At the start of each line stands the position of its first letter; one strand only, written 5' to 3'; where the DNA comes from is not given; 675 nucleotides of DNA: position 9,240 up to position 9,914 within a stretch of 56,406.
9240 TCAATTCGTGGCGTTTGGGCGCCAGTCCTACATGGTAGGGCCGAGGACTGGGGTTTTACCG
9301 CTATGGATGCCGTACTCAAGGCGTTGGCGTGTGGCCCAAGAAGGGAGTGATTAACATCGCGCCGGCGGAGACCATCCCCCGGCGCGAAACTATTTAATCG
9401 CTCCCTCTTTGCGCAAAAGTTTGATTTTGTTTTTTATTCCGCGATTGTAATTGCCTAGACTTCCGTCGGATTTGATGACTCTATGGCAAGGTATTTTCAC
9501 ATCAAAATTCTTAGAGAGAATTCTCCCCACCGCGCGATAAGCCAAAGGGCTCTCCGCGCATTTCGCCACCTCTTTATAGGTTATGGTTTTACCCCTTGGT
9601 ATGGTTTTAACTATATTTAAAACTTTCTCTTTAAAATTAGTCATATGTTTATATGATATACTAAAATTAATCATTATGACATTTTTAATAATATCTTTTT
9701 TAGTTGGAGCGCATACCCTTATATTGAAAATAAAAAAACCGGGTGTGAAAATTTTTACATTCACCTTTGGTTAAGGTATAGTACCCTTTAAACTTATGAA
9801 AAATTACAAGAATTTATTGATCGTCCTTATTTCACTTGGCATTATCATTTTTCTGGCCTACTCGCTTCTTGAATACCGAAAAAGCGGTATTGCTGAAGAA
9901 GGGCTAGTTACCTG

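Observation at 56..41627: Five self-contained GC-rich expression cassettes embedded in an AT-rich CPR-like backbone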

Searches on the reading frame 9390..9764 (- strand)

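Call 14: search_protein_families(library=pfam, max_evalue=1, proteins=[window:9390-9764:-])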
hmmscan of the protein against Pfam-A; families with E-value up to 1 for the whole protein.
window:9390-9764:- (124 aa): 1 family
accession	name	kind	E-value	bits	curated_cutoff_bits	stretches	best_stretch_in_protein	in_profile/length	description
PF01035.26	DNA_binding_1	-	6.2e-28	96.9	27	1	43-122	1-81/81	6-O-methylguanine DNA methyltransferase, DNA binding domain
